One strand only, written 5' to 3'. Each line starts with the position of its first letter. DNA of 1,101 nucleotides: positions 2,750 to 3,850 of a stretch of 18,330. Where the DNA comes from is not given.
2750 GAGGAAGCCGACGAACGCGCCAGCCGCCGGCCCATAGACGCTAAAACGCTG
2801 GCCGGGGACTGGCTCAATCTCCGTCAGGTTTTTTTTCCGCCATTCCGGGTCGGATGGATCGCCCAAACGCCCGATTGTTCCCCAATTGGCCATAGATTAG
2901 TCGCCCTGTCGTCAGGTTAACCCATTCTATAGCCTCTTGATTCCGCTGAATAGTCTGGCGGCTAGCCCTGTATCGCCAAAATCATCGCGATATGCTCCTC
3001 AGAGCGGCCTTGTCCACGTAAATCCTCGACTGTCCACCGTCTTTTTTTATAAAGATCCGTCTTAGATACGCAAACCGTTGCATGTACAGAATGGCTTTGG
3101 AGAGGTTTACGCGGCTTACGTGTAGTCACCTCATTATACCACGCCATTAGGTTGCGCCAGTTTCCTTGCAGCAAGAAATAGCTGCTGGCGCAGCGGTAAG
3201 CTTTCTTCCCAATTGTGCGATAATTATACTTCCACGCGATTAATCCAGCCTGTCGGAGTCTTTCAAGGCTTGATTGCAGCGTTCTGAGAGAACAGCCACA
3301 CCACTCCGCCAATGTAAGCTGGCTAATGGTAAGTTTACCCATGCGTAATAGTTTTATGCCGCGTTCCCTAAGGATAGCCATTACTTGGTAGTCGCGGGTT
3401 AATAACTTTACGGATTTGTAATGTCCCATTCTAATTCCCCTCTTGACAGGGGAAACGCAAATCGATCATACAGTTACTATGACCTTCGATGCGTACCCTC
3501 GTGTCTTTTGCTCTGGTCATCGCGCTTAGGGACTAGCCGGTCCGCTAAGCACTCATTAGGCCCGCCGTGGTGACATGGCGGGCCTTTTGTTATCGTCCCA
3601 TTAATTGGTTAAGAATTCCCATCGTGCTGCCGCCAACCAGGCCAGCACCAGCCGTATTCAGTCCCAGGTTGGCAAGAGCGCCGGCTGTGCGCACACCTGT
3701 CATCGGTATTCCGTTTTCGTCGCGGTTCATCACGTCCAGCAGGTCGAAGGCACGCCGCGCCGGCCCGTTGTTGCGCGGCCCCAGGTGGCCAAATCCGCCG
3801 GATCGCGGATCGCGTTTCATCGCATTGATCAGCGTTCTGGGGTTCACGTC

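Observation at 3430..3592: Hairpin-rich 160-nt non-coding region with a plus-strand terminator facing the minus-strand operon: candidate antisense/small RNA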

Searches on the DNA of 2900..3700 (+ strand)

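Call 10: search_dna_similar(query=window:2900-3700:+, collection=phages, mode=distant, max_rows=30)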
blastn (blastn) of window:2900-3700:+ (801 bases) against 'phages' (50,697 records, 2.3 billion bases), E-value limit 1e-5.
No match.

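Call 49: search_rna_families(source=window, start=3400, end=3620, threshold=evalue, max_evalue=10, show_alignments=2)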
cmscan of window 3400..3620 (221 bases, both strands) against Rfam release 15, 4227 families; matches with E-value up to 10: 5.
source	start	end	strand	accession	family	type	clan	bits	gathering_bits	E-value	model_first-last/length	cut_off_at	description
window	3502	3591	+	RF02278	Betaproteobacteria_toxic_sRNA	Gene; sRNA;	-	20.2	50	0.048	1-64/64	no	Betaproteobacteria toxic small RNA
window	3499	3591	+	RF02837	anti-hemB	Gene; sRNA;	-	13.8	49.5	0.68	1-81/81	no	Burkholderia RNA 7 (anti-hemB)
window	3532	3592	+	RF00506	Thr_leader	Cis-reg; leader;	-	13.5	55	3.6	1-118/118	no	Threonine operon leader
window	3557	3619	-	RF00624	P9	Gene;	-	12.1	43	3.3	1-74/74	no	Pseudomonas sRNA P9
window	3400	3588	-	RF02424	Bp2_287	Gene; sRNA;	-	8.6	70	9.1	1-161/174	3'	Burkholderia sRNA Bp2_Cand287_SIPHT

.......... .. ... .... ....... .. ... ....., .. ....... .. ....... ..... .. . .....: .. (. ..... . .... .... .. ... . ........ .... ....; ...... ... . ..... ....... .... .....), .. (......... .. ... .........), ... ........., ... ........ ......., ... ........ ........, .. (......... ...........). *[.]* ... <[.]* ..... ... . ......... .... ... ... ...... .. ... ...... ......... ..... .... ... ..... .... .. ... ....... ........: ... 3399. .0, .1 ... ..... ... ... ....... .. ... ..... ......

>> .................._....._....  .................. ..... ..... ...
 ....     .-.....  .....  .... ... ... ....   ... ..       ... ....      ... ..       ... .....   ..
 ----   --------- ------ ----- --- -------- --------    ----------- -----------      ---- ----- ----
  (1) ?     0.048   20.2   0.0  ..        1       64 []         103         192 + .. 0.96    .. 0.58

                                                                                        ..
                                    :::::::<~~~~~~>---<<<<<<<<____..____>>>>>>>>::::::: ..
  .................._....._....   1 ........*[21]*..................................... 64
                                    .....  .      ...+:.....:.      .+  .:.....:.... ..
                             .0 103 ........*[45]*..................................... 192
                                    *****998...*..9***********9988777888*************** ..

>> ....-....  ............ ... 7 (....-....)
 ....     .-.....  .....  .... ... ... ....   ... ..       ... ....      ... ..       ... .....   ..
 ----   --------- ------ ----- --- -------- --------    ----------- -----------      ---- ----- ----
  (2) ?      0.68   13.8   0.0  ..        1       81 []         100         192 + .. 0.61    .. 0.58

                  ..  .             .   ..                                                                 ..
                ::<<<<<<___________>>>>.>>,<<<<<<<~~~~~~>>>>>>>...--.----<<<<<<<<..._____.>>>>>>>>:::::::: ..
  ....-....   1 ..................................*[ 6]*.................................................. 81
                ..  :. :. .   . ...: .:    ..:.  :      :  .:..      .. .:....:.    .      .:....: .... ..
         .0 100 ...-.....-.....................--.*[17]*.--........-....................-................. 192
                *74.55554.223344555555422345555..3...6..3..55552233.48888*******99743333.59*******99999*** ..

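Call 93: build_rna_model(alignment_id=A6, structure=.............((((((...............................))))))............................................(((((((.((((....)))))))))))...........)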
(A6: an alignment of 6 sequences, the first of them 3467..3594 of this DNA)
Model R1 built from alignment A6 (6 sequences, 138 columns); structure: as given.
model positions 129; base pairs 17; branch points 1; effective number of sequences 2.31; information 0.59 bits per position. Calibrated on 0.2 Mb of random sequence (short: E-values are rough).
structure used (alignment columns):
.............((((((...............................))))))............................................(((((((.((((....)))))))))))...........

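Call 94: search_with_rna_model(model_id=R1, sources=[window, L001, L002, L003, L004, L005, L006, L007, L008, L009, L010, L011, L012, L013, L014, L015, L016, L017, L018, L019, L020, L021, L022, L023, L024, L025, L026, L027, L028, L029, L030, L031, L032, L033, L034, L035, L036, L037, L038, L039, L040, L041, L042, L043, L044, L045, L046, L047, L048, L049, L050, L051, L052, L053, L054, L055, L056, L057, L058, L059, L060, L061, L062, L063, L064, L065, L066, L067, L068, L069, L070, L071, L072, L073, L074, L075, L076, L077, L078, L079, L080, L081, L082, L083, L084, L085, L086, L087, L088, L089, L090, L091, L092], max_evalue=10, make_alignment=true)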
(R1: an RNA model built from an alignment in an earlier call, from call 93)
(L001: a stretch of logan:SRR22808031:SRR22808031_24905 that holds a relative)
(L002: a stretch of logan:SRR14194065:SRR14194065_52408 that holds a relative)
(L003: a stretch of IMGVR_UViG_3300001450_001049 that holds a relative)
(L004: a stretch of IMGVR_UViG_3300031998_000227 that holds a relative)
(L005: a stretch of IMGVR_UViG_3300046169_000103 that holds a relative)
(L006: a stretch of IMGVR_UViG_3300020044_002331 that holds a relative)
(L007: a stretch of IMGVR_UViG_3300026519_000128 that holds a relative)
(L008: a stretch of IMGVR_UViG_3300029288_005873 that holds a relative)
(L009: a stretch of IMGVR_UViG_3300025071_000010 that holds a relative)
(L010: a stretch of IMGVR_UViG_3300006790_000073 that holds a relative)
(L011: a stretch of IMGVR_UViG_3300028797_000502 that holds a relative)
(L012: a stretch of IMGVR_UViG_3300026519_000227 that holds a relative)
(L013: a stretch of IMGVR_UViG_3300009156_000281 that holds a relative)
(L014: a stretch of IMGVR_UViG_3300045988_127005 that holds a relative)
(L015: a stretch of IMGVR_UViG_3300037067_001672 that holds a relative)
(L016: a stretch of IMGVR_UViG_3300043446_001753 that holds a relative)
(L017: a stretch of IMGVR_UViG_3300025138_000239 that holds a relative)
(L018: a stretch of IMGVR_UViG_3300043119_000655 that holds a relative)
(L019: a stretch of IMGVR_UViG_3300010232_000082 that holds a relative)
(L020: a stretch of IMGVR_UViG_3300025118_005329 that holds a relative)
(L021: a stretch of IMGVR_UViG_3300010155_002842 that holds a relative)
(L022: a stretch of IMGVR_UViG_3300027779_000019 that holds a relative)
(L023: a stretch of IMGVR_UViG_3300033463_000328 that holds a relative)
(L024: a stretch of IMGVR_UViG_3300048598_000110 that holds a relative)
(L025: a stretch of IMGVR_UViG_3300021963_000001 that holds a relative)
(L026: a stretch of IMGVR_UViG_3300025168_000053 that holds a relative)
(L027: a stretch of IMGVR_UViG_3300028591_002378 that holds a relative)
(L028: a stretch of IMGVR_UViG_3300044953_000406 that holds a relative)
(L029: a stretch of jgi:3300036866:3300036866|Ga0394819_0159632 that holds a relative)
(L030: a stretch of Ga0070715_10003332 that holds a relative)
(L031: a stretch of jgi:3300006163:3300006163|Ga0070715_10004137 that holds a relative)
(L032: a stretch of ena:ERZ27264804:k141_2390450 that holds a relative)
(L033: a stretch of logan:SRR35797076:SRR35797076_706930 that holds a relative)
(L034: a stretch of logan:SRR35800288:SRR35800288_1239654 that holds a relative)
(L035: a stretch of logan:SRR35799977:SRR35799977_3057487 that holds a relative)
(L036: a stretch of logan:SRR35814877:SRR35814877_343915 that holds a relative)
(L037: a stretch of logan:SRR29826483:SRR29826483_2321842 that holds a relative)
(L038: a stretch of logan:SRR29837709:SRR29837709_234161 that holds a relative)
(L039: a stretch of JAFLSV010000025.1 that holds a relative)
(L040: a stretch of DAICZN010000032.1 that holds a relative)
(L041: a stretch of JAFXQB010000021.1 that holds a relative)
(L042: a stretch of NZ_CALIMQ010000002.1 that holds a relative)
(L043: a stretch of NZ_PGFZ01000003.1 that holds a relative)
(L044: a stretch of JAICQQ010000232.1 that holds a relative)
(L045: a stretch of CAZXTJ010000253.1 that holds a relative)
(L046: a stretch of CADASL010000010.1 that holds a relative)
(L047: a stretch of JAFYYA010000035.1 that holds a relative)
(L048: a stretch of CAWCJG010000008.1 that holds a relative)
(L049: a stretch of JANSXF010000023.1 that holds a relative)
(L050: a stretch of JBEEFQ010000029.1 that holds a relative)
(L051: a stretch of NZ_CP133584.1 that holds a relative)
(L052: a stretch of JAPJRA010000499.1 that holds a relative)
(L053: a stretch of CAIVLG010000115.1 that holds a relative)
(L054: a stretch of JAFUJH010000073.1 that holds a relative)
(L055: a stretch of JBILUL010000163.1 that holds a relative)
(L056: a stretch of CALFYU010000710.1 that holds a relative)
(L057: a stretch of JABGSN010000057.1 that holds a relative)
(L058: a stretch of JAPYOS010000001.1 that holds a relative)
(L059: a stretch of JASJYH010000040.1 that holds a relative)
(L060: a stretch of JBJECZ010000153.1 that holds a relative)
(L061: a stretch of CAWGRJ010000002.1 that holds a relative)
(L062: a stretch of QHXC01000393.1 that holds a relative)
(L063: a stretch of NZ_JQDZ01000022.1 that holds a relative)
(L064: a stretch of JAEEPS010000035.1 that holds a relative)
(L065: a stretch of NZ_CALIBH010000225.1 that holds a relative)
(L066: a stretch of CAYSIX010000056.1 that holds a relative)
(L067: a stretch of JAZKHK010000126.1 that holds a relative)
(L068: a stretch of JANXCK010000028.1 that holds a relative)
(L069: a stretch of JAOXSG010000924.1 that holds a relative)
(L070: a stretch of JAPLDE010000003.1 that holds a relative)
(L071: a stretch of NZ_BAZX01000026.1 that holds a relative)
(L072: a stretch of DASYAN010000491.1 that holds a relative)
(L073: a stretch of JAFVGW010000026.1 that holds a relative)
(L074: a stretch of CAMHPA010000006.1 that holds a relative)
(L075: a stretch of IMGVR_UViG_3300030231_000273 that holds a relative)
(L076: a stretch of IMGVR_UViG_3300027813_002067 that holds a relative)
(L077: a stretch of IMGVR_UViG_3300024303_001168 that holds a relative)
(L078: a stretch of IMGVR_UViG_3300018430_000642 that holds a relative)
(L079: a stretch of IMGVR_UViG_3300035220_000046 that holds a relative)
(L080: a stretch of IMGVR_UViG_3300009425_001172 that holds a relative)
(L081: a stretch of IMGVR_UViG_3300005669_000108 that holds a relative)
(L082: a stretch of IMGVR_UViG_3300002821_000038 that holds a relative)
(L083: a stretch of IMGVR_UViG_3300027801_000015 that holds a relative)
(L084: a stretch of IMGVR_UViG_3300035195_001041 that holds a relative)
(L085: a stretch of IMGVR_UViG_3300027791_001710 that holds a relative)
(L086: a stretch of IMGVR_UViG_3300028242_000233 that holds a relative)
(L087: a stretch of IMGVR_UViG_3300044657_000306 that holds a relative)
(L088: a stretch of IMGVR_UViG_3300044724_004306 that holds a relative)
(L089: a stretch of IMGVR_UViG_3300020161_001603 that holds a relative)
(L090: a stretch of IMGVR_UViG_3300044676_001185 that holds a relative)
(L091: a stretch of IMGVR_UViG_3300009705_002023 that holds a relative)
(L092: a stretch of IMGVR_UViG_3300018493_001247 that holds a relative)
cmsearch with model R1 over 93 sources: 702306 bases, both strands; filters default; matches with E-value up to 10: 16.
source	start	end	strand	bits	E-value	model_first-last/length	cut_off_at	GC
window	3467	3594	+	130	6.4e-36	1-129/129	no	0.55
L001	8771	8900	-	126.3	8.2e-35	1-129/129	no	0.55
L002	2501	2627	-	121.7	1.9e-33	1-129/129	no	0.55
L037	281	403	-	113.2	7e-31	1-129/129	no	0.55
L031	729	857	-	104.8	2.4e-28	1-129/129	no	0.59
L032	680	808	-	104.8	2.4e-28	1-129/129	no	0.59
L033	296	424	-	104.8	2.4e-28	1-129/129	no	0.59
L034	481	609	-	104.8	2.4e-28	1-129/129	no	0.59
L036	332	460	-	104.8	2.4e-28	1-129/129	no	0.59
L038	443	563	-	87.1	5.2e-23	1-129/129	no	0.57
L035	1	57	-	39.6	1e-08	1-57/129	3'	0.54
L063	4543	4684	+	17.1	0.062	1-129/129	no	0.45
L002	2438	2546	+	12.4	1.6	1-129/129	no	0.5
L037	286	316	+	10.8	4.9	89-119/129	no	0.68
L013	3988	4069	+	10.2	7.5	1-129/129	no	0.55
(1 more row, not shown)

Alignment A8: 16 matches aligned to the model, 169 columns, each read 5' to 3' on its own strand. Consensus structure (alignment columns), stored with it:
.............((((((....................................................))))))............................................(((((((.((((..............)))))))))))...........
